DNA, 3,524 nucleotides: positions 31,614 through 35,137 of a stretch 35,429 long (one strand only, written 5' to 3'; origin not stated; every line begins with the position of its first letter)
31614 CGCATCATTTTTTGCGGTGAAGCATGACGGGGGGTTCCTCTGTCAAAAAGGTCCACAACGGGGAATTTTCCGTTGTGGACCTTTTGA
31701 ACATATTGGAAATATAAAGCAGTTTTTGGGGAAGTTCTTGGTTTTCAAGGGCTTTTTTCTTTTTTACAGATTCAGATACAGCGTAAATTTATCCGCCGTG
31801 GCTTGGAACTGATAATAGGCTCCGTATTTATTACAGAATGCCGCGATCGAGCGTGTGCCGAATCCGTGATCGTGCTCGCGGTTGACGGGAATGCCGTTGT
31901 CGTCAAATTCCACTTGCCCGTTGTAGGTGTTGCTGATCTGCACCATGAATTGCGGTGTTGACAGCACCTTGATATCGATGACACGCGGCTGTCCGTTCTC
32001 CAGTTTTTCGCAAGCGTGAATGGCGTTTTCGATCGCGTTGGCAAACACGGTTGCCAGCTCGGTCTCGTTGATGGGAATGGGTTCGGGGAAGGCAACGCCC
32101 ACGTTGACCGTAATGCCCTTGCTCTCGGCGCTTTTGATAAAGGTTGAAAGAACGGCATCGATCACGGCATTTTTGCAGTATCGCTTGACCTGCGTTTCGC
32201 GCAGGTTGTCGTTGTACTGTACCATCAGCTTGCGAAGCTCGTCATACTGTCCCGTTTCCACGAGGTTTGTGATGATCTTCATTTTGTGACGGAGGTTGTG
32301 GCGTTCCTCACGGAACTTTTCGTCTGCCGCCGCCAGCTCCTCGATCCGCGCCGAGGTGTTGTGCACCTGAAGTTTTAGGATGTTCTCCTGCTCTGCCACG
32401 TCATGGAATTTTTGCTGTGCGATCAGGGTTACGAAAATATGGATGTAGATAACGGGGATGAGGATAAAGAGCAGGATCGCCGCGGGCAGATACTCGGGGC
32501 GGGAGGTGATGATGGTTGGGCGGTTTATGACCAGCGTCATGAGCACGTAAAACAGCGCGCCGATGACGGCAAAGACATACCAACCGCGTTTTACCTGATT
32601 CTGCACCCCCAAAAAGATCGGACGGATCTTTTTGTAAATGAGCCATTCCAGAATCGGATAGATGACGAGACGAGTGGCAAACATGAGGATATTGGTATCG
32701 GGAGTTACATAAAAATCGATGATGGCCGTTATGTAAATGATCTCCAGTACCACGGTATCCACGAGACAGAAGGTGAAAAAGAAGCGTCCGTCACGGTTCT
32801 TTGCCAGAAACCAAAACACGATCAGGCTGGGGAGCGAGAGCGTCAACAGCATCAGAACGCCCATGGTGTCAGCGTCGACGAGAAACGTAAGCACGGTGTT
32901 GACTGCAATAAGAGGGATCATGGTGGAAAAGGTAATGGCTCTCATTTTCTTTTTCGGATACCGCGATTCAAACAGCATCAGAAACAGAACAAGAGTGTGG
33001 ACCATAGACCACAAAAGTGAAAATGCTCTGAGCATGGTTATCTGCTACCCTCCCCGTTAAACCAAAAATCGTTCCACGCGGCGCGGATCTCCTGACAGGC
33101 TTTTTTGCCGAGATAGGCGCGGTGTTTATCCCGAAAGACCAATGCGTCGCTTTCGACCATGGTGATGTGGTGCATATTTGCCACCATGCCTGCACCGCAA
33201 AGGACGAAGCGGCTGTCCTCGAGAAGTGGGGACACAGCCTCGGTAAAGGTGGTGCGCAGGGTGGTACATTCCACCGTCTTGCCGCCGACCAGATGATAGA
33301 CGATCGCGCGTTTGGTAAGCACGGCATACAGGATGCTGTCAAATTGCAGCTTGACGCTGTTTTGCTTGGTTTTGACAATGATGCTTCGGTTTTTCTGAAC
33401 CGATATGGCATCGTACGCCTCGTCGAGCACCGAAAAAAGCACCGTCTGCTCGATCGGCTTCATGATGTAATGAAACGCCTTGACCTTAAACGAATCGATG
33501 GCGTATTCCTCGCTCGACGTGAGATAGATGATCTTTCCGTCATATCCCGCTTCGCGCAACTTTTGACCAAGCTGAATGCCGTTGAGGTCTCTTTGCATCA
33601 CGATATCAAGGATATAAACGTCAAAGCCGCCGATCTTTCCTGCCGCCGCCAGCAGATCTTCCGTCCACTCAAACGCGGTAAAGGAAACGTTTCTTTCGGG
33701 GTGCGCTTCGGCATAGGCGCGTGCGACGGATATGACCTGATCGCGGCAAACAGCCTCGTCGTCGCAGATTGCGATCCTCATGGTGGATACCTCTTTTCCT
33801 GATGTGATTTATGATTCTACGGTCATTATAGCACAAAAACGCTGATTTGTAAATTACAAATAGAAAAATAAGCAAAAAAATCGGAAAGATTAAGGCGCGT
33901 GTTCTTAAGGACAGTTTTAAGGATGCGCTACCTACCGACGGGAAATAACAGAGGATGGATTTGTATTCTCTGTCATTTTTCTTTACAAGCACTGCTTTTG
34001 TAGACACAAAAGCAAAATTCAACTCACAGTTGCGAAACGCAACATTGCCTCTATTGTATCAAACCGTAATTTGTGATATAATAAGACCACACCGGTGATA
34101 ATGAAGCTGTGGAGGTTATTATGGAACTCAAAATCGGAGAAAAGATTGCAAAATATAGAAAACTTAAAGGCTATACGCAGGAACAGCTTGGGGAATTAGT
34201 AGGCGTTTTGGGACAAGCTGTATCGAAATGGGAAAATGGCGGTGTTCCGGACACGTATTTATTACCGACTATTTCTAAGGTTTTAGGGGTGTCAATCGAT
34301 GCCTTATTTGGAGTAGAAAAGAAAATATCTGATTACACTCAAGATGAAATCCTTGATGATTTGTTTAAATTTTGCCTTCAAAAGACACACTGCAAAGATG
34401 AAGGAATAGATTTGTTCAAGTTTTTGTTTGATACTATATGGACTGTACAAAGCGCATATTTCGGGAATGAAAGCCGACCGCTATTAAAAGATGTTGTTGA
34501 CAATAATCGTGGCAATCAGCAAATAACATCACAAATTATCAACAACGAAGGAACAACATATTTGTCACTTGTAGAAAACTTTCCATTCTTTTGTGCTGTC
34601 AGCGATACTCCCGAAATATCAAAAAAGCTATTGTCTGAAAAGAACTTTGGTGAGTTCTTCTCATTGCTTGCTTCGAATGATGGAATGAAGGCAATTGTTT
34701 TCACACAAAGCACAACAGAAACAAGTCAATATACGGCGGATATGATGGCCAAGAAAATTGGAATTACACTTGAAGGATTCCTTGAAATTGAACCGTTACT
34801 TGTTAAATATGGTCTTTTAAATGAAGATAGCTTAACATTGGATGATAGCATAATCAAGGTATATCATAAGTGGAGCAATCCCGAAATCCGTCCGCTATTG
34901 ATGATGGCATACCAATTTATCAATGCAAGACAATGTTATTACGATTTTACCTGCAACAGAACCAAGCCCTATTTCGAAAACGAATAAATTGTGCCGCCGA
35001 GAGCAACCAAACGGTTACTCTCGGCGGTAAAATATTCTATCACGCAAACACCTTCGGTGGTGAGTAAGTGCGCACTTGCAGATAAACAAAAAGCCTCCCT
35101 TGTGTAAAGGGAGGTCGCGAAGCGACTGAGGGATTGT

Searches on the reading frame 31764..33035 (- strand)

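Call 6: search_protein_families(library=pfam, proteins=[window:31764-33035:-], max_evalue=0.001)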
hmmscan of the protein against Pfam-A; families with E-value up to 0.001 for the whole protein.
window:31764-33035:- (423 aa): 1 family
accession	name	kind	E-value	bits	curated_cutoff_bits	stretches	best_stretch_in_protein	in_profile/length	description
PF14501.12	HATPase_c_5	-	6.9e-14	52.1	22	1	322-421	1-99/102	GHKL domain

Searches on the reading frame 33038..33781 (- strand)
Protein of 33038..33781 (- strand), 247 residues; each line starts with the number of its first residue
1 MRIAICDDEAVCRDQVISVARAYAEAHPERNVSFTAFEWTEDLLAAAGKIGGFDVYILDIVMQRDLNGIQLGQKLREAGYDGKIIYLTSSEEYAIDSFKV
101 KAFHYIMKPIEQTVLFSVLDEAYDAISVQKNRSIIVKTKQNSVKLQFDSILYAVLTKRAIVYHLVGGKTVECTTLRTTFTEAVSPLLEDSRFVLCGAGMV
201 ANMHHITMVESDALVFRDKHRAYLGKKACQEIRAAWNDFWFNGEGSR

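Call 6: search_protein_families(library=pfam, proteins=[window:33038-33781:-], max_evalue=0.001)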
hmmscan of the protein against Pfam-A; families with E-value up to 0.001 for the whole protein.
window:33038-33781:- (247 aa): 2 families
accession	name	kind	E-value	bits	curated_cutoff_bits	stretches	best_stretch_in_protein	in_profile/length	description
PF00072.30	Response_reg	-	4.6e-12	46.5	30.2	1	3-118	1-109/111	Response regulator receiver domain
PF04397.21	LytTR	-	0.00043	20.9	22.6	0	142-236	3-97/98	LytTr DNA-binding domain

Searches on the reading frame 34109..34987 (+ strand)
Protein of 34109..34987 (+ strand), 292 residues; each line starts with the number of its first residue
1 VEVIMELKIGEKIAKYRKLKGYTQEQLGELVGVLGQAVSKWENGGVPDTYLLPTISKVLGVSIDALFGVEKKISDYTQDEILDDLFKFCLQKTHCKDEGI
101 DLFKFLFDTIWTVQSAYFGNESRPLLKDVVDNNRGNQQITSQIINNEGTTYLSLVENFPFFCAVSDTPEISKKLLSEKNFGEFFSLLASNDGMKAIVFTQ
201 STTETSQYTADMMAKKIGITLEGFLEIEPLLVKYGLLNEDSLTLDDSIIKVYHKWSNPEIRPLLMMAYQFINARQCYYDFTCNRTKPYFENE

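Call 6: search_protein_families(library=pfam, proteins=[window:34109-34987:+], max_evalue=0.001)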
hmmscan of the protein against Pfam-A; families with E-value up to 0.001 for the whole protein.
window:34109-34987:+ (292 aa): 3 families
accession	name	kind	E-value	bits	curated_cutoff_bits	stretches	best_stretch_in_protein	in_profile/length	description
PF01381.28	HTH_3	-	5.2e-12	46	23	1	13-66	1-55/55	Helix-turn-helix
PF12844.13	HTH_19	-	3.1e-05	24.3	30.2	1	10-67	1-59/64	Helix-turn-helix domain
PF13560.12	HTH_31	-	0.00017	22.2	27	1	10-47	3-40/64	Helix-turn-helix domain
